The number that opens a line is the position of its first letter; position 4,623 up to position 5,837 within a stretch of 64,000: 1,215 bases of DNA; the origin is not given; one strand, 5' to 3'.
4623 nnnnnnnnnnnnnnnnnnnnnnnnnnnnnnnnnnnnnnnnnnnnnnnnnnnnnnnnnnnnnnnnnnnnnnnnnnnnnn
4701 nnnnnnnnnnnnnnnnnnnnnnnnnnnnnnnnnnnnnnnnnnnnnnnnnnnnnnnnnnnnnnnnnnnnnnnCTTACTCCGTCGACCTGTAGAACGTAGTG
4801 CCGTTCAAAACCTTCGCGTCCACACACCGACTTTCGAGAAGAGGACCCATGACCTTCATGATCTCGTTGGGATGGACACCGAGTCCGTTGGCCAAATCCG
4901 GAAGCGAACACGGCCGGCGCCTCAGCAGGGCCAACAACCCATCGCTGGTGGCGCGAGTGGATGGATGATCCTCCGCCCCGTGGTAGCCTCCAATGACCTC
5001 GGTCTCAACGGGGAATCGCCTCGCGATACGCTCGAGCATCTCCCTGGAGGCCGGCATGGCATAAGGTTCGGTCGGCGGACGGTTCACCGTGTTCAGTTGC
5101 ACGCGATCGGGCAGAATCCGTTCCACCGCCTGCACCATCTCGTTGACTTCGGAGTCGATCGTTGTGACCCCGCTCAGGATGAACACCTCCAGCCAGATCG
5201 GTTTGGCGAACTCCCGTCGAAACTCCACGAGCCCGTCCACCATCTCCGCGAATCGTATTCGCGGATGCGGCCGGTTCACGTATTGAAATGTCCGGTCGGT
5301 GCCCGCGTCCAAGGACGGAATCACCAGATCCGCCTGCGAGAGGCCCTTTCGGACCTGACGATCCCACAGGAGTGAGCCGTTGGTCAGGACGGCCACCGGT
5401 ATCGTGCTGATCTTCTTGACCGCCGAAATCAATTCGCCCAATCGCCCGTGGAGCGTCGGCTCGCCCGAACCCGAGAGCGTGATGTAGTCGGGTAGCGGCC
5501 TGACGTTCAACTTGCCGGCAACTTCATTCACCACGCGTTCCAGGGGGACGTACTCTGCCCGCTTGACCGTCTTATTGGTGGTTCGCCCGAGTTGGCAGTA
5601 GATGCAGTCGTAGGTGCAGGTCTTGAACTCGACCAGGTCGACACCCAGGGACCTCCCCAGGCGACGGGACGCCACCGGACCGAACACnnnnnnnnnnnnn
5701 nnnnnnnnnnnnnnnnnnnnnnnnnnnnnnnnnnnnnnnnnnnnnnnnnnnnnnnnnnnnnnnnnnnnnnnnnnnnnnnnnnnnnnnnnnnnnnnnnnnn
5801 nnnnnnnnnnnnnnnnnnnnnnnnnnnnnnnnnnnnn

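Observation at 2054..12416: Sigma-54/PAS-bEBP-associated operon of NifX-like, MinD-ferredoxin, IscU::Mrp and radical-SAM genes with no visible client enzyme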

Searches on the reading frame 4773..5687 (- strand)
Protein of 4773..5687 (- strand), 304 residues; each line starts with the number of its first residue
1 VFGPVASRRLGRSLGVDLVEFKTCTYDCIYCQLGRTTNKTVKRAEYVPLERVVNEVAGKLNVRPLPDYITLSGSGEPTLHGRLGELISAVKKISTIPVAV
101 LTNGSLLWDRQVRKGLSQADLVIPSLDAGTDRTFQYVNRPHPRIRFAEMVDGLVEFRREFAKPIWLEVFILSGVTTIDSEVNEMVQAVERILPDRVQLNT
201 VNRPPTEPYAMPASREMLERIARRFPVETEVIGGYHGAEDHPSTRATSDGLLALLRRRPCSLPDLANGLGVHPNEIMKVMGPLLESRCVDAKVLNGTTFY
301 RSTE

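Call 80: predict_structure(alignment_id=A6)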
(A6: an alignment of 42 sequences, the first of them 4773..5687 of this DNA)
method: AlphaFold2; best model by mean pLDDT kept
length: 304 residues; sequences in the alignment: 42
mean_pLDDT: 77.2   pTM: 0.70
mean pLDDT of the five models: 77.2, 73.5, 73.0, 70.5, 69.3
residues with pLDDT >= 90: 91; 70-90: 130; 50-70: 45; < 50: 38
segments of 3 or more residues with pLDDT < 50: 20-39, 203-206, 235-244
pLDDT, mean of each block of 10 residues (from residue 1): 54 68 34 38 66 86 82 62 88 93 85 92 90 80 84 96 93 86 97 92 55 84 94 51 59 88 79 70 83 79 86
secondary structure, 60 per line:
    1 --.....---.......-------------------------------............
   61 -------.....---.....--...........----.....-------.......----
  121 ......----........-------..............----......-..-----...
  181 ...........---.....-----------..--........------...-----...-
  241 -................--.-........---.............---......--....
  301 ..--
elements in order: E3-7 E11-17 H49-60 E68-72 H76-80 H83-93 E98-102 H110-116 E121-126 H131-138 H146-159 E164-169 H178-191 E195-199 H215-222 E229-231 H242-257 H262-269 H273-285 E289-294 E297-302

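Call 82: fold_search(model_id=the predicted structure, library=pdb)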
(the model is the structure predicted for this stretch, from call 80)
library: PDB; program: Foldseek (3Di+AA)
matches with E <= 10: 1819; with E <= 0.001: 78
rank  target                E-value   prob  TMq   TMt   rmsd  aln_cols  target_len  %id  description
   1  6q2q_A                8.3e-09  1.00  0.50  0.52   8.8       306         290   17  Crystal structure of mouse viperin bound to uridine triphosphate and S-adenosylhomocysteine (released 2020-01-22)
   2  8hzv_D                1.3e-08  1.00  0.46  0.32   7.1       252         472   19  The crystal structure of a Radical SAM Enzyme DesII (released 2024-07-10)
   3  6q2p_B                2.2e-08  1.00  0.49  0.51   9.6       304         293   18  Crystal structure of mouse viperin bound to cytidine triphosphate and S-adenosylhomocysteine (released 2020-01-22)
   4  3c8f                  2.8e-08  1.00  0.53  0.65   6.4       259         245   17  4Fe-4S-Pyruvate formate-lyase Activating Enzyme with partially disordered AdoMet (released 2008-10-28)
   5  8fo0                  3.7e-08  1.00  0.53  0.65   5.5       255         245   15  The structure of a crystallizable variant of E. coli pyruvate formate-lyase activating enzyme bound to a partially cleav (released 2023-05-24)
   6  6q2p_A                4.7e-08  1.00  0.49  0.51   5.9       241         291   20  Crystal structure of mouse viperin bound to cytidine triphosphate and S-adenosylhomocysteine (released 2020-01-22)
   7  3cb8_A                5.3e-08  1.00  0.51  0.62   5.4       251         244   17  4Fe-4S-Pyruvate formate-lyase activating enzyme in complex with AdoMet and a peptide substrate (released 2008-10-28)
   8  7n7h                  5.3e-08  1.00  0.52  0.55   5.5       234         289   18  X-ray crystal structure of Viperin-like enzyme from Nematostella vectensis (released 2021-07-07)
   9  5vsl_A                5.3e-08  1.00  0.51  0.58   6.0       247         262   19  Crystal structure of viperin with bound [4Fe-4S] cluster and S-adenosylhomocysteine (SAH) (released 2017-06-14)
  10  8hzy_B                5.7e-08  1.00  0.48  0.34   5.9       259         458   18  The crystal structure of a Radical SAM Enzyme DesII (released 2024-07-10)
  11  9dfw_B                1.8e-07  1.00  0.51  0.52   5.2       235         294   16  X-ray crystal structure of an engineered Viperin-like enzyme from T. virens with bound CTP and SAM (released 2025-02-12)
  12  2yx0                  2.9e-07  1.00  0.48  0.45   4.2       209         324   15  Crystal structure of P. horikoshii TYW1 (released 2007-10-30)
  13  5vsl_B                3.0e-07  1.00  0.51  0.60   6.1       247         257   19  Crystal structure of viperin with bound [4Fe-4S] cluster and S-adenosylhomocysteine (SAH) (released 2017-06-14)
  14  9dfn                  3.0e-07  1.00  0.51  0.54   5.9       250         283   16  X-ray crystal structure of the second viperin-like enzyme from Trichoderma virens with bound CTP and SAM (released 2025-02-19)
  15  9dgw_C                3.2e-07  1.00  0.46  0.50   6.1       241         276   14  X-ray crystal structure of the Viperin-like enzyme from T. virens with bound CTP and SAM (released 2025-02-12)
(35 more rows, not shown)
